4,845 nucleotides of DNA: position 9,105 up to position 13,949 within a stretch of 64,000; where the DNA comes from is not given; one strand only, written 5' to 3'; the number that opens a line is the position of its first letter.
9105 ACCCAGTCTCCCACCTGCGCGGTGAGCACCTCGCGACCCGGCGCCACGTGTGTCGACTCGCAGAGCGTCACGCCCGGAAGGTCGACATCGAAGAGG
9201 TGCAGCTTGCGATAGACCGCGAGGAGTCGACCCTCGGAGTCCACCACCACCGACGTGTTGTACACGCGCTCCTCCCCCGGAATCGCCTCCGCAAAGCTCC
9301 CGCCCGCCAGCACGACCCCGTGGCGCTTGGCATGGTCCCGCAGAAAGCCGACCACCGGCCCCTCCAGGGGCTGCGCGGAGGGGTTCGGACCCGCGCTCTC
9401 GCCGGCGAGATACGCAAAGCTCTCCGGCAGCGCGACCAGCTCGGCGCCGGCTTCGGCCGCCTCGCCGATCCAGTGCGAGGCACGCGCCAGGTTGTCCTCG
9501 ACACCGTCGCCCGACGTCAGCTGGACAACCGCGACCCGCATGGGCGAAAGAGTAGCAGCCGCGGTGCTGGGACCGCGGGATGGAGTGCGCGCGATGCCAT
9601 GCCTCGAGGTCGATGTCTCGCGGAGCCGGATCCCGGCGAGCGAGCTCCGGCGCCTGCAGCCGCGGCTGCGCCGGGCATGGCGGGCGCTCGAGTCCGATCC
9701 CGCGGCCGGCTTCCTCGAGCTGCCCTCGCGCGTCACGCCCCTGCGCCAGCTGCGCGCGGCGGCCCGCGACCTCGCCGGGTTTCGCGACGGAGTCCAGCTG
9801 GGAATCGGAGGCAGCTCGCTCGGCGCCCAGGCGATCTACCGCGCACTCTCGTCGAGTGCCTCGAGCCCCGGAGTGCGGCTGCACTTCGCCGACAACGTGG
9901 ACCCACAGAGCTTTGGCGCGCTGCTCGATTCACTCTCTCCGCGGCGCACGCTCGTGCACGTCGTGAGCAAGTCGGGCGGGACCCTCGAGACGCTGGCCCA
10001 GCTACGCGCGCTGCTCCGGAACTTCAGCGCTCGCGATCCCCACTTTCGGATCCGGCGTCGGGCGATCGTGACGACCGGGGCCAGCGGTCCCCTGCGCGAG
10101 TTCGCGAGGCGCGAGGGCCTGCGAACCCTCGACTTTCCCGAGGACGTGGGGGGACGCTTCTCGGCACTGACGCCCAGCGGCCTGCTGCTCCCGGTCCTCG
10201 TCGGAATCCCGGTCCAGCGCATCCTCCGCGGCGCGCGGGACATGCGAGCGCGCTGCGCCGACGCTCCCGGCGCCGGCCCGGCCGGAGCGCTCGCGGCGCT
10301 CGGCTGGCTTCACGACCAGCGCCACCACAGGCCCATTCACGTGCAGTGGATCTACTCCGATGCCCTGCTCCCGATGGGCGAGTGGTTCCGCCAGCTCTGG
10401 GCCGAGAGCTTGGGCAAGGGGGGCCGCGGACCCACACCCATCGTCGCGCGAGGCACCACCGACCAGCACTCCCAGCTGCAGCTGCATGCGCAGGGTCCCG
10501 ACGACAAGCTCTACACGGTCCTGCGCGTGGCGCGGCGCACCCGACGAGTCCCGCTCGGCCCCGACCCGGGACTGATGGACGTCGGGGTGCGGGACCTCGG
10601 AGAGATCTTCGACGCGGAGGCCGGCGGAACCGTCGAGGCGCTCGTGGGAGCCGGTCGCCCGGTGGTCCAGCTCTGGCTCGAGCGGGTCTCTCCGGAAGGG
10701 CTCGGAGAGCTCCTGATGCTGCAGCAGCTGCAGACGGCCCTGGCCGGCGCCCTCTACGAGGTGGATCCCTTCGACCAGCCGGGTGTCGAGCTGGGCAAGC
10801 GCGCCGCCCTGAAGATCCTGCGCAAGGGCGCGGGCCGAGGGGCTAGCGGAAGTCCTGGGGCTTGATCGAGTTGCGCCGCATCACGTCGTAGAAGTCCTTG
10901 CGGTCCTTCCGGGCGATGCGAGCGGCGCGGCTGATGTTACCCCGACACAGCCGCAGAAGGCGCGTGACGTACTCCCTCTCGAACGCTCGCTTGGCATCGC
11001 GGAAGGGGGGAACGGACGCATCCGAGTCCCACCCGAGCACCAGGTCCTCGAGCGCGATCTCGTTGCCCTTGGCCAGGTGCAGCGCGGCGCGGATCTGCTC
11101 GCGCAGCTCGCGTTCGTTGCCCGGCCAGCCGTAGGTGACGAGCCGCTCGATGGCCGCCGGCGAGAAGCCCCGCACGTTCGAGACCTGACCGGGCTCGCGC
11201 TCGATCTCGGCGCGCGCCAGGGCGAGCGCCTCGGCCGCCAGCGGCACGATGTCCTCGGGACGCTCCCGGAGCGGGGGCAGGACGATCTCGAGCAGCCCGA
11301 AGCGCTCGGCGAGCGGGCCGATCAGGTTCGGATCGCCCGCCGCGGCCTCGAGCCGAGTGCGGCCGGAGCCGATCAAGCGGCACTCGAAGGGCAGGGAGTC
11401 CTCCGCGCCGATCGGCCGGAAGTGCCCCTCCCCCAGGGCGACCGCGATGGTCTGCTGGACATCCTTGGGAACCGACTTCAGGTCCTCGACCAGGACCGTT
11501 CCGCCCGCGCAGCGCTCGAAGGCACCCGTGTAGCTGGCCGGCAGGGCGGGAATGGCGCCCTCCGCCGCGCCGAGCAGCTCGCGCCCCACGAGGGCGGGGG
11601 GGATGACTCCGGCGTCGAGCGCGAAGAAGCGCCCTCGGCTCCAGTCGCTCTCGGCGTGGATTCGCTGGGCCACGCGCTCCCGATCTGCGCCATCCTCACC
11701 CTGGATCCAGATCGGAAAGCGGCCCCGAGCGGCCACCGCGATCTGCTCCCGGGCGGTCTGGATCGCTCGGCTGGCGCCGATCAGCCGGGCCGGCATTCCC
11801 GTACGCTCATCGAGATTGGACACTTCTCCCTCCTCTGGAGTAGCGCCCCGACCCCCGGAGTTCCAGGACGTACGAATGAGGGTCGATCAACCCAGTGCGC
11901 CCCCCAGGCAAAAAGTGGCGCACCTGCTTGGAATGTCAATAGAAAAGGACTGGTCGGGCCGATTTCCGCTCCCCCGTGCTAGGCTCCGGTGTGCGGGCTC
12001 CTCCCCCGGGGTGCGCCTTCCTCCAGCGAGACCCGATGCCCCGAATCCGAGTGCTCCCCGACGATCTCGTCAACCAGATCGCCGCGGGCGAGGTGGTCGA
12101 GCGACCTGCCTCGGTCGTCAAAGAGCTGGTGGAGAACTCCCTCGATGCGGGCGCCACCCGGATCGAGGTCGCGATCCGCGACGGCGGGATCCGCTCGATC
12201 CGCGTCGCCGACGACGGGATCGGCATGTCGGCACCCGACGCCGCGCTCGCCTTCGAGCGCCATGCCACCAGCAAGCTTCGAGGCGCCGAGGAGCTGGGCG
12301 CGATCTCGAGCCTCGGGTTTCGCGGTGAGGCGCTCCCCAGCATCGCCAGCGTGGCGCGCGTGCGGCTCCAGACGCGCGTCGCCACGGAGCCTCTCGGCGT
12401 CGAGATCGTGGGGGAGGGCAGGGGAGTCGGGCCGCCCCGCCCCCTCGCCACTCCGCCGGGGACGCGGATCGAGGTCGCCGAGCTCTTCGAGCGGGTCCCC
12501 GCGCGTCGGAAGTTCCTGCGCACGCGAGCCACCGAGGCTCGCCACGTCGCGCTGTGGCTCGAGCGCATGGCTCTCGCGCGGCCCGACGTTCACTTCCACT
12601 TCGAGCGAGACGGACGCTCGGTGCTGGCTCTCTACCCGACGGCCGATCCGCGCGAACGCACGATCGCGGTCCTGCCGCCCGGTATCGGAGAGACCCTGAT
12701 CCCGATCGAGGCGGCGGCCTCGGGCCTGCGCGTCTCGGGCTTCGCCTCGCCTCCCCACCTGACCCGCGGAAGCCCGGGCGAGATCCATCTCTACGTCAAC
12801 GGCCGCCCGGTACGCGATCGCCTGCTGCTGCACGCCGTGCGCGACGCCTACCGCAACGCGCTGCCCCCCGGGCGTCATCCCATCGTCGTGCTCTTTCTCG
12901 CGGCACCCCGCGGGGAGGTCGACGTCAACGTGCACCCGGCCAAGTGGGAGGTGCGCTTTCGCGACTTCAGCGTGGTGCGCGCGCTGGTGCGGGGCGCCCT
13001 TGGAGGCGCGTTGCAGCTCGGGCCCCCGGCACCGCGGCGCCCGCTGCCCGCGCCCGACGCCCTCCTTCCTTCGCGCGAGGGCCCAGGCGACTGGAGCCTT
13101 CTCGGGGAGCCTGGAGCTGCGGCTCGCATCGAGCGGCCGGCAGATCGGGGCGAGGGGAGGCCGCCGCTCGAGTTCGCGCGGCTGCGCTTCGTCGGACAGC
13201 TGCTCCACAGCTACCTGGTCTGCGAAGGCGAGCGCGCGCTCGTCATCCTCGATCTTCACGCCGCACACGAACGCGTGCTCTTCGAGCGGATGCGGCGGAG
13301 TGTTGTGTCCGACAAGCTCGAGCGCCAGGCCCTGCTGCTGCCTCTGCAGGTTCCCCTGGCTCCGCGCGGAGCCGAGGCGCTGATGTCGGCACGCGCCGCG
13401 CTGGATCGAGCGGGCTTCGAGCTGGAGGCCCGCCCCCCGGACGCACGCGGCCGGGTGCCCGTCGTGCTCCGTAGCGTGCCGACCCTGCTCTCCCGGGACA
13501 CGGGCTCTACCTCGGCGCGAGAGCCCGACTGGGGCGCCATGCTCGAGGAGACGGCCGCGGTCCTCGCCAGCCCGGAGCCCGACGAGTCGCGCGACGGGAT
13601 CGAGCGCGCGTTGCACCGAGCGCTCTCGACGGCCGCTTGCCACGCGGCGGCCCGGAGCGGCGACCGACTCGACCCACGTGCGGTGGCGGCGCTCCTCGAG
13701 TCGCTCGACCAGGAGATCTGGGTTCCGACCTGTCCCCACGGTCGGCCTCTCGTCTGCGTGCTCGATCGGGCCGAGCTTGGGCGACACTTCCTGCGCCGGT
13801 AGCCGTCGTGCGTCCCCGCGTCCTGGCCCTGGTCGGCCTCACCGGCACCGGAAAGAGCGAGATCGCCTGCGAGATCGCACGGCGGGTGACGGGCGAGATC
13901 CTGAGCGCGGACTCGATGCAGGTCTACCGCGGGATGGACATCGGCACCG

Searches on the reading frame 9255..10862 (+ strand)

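Call 49: search_protein_families(library=pfam, proteins=[window:9255-10862:+], max_evalue=0.00001)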
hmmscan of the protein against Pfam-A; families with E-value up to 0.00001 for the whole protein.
window:9255-10862:+ (536 aa): 1 family
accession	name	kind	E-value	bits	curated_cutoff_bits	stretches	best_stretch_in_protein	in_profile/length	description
PF00342.24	PGI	-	1.4e-27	96.9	22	2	177-389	97-309/486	Phosphoglucose isomerase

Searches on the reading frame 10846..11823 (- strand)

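Call 49: search_protein_families(library=pfam, proteins=[window:10846-11823:-], max_evalue=0.00001)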
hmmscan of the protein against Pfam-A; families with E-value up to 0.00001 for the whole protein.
window:10846-11823:- (326 aa): 3 families
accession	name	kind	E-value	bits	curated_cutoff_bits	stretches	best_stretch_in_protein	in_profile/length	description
PF00158.32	Sigma54_activat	-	1.2e-24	87.3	20.2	1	14-164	1-151/168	Sigma-54 interaction domain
PF25601.1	AAA_lid_14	-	2.2e-13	50.3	27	1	186-262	1-71/87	AAA+ ATPase lid domain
PF14532.12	Sigma54_activ_2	-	2.3e-11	44.5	25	1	15-185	1-138/138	Sigma-54 interaction domain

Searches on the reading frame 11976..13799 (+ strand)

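Call 49: search_protein_families(library=pfam, proteins=[window:11976-13799:+], max_evalue=0.00001)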
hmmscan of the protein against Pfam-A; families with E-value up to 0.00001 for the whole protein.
window:11976-13799:+ (608 aa): 4 families
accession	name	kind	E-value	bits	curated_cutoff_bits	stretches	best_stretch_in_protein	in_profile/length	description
PF01119.25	DNA_mis_repair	-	1.4e-31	109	26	1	236-346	8-118/119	DNA mismatch repair protein, C-terminal domain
PF08676.16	MutL_C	-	6.3e-26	91.2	25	1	406-565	1-142/142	MutL C terminal dimerisation domain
PF13589.12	HATPase_c_3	-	7e-10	39.5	25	1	45-133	4-92/137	Histidine kinase-, DNA gyrase B-, and HSP90-like ATPase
PF02518.31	HATPase_c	-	2.3e-08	34.9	26.4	1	42-103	4-69/111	Histidine kinase-, DNA gyrase B-, and HSP90-like ATPase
